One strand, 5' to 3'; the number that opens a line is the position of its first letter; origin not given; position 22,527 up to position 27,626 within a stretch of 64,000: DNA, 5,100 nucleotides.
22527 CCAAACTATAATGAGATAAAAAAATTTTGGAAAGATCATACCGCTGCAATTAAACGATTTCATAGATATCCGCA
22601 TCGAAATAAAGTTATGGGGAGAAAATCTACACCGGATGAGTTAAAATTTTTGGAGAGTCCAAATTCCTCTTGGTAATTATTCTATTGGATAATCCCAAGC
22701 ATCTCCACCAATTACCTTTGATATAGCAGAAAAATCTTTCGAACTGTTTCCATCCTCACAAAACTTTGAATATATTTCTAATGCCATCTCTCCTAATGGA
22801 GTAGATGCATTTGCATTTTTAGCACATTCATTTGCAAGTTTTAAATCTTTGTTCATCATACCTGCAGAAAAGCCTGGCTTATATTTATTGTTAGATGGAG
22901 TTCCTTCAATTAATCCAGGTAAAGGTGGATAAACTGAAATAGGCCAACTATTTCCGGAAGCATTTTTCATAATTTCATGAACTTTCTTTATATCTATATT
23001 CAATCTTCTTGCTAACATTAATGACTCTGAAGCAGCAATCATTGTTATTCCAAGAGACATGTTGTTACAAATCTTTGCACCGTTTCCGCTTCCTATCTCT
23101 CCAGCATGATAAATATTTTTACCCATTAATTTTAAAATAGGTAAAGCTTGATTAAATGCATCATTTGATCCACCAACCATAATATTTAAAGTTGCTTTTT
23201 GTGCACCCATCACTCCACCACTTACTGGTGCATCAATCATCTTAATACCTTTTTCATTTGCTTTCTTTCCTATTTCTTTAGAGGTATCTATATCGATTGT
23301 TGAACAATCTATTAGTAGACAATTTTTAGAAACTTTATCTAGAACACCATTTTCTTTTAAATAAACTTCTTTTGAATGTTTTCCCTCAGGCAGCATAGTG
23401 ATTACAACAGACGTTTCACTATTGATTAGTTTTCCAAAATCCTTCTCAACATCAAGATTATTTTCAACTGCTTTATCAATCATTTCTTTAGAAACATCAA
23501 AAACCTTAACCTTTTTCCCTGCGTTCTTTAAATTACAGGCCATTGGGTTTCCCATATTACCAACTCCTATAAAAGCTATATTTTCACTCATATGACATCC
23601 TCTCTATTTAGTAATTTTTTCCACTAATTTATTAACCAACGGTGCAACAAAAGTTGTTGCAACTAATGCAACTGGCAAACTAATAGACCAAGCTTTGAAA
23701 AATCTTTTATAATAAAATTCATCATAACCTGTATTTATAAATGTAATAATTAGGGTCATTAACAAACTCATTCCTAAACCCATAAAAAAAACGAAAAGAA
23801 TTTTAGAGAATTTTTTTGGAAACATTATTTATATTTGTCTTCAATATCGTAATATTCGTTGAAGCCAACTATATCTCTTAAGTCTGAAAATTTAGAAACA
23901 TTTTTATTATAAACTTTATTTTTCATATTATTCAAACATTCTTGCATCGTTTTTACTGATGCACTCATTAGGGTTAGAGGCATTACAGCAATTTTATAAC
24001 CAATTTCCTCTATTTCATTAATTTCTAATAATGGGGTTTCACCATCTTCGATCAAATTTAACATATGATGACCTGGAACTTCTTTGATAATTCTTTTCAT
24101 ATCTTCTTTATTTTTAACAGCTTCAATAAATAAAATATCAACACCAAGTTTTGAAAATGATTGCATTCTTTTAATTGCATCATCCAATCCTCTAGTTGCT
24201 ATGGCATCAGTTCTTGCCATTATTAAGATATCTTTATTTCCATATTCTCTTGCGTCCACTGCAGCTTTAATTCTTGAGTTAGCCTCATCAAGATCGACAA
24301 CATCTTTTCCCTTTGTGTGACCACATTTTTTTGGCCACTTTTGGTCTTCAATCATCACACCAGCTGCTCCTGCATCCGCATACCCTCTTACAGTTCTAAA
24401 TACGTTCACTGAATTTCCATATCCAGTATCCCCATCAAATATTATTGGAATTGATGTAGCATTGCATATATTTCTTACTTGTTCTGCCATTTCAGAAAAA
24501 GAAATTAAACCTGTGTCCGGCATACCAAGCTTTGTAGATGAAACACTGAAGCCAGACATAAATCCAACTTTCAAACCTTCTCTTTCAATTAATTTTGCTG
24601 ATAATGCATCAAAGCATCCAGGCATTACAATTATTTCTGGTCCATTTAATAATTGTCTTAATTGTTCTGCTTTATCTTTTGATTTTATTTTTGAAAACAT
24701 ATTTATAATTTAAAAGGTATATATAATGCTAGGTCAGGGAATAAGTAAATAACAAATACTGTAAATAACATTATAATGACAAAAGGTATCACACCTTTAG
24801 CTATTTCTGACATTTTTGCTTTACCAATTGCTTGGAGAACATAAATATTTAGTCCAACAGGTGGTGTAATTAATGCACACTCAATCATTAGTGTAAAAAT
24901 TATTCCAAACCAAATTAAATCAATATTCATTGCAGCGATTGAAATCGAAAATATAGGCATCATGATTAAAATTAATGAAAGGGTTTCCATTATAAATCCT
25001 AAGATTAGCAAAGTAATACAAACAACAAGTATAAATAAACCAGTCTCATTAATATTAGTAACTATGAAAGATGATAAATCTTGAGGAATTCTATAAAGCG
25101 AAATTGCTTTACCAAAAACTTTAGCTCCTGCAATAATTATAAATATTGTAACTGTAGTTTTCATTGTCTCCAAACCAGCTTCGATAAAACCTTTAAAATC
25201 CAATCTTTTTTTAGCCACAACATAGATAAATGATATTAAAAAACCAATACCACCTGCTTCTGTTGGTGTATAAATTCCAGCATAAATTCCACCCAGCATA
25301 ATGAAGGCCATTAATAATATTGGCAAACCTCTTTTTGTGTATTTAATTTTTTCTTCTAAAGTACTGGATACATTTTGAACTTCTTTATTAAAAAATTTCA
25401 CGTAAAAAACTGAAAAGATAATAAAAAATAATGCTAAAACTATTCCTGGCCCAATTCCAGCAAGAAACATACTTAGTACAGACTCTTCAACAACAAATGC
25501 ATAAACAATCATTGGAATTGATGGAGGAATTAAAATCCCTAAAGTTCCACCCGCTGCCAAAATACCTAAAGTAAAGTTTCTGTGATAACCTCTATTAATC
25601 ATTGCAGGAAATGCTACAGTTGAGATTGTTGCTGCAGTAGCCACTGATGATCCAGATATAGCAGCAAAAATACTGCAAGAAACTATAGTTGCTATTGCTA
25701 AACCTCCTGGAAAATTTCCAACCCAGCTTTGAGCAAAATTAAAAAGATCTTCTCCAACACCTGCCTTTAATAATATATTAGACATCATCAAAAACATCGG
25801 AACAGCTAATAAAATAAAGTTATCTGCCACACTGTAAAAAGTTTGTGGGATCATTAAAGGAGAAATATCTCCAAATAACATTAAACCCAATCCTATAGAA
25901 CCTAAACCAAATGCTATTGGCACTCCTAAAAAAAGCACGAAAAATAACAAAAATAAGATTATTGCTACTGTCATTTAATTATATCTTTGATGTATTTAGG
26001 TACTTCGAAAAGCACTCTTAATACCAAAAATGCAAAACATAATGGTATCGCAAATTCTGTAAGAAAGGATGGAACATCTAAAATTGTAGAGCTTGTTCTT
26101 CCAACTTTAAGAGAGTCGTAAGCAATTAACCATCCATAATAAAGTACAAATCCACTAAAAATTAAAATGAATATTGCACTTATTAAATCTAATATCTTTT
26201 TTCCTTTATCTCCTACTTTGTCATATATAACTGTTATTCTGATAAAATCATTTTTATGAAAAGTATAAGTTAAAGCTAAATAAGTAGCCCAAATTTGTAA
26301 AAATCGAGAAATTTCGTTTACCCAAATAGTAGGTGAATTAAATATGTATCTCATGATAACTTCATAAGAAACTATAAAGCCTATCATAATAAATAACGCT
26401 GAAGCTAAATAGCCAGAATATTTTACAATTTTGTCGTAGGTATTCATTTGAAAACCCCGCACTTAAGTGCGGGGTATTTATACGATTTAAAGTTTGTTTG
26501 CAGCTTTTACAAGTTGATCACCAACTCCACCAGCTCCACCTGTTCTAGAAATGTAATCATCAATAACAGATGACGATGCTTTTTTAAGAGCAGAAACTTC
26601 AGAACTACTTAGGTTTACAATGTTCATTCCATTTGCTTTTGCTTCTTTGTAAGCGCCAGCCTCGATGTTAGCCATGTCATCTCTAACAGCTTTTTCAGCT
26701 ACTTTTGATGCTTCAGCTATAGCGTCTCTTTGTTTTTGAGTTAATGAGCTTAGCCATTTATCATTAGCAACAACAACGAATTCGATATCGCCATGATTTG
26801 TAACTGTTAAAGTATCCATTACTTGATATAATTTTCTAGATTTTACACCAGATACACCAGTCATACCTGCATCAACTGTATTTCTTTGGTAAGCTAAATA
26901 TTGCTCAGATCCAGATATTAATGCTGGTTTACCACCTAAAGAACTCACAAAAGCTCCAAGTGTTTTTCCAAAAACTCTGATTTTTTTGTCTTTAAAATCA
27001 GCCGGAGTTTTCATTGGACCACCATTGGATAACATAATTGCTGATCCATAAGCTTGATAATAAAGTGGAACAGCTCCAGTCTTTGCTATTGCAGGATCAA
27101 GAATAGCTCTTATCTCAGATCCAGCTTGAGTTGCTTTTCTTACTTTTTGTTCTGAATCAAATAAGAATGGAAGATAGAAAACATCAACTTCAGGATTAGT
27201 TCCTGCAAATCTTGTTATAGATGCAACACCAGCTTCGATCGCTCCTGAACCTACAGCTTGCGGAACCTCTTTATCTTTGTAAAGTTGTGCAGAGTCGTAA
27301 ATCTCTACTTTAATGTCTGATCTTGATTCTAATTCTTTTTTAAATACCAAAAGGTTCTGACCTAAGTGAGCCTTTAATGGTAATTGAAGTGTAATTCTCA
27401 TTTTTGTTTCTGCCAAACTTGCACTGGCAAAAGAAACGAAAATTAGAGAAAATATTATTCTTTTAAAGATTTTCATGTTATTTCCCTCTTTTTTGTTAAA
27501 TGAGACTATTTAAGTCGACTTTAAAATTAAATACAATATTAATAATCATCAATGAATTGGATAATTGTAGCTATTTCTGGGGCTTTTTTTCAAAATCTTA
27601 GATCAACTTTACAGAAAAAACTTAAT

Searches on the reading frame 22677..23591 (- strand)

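Call 83: search_protein_families(library=pfam, proteins=[window:22677-23591:-], max_evalue=0.00001)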
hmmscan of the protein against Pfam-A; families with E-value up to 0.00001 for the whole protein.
window:22677-23591:- (304 aa): 2 families
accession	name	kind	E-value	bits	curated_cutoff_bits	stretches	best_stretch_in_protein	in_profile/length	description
PF03446.21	NAD_binding_2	-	2.4e-50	171.1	21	1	4-164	1-161/161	NAD binding domain of 6-phosphogluconate dehydrogenase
PF14833.11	NAD_binding_11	-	2.1e-26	93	30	1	167-293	1-121/122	NAD-binding of NADP-dependent 3-hydroxyisobutyrate dehydrogenase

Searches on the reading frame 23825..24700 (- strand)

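Call 83: search_protein_families(library=pfam, proteins=[window:23825-24700:-], max_evalue=0.00001)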
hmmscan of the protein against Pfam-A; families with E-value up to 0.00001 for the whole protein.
window:23825-24700:- (291 aa): 2 families
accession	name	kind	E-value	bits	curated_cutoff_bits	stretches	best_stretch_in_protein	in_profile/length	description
PF13714.12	PEP_mutase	-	5.8e-46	157.4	31.5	1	14-258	1-238/240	Phosphoenolpyruvate phosphomutase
PF00463.27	ICL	-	1.2e-14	54.2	26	1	84-178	150-245/526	Isocitrate lyase family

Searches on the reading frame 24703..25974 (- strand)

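Call 22: search_protein_families(library=pfam, proteins=[window:24703-25974:-], max_evalue=0.001)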
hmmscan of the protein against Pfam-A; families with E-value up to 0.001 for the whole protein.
window:24703-25974:- (423 aa): 1 family
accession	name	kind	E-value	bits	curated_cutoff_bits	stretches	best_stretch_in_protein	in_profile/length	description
PF06808.19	DctM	-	3.5e-96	323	23.8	1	8-414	2-412/413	Tripartite ATP-independent periplasmic transporter, DctM component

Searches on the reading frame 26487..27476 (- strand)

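Call 22: search_protein_families(library=pfam, proteins=[window:26487-27476:-], max_evalue=0.001)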
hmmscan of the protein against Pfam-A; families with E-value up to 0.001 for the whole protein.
window:26487-27476:- (329 aa): 1 family
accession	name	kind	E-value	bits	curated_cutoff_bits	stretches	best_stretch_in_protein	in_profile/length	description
PF03480.18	DctP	-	1e-52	179.7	23.4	1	38-308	11-283/286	Bacterial extracellular solute-binding protein, family 7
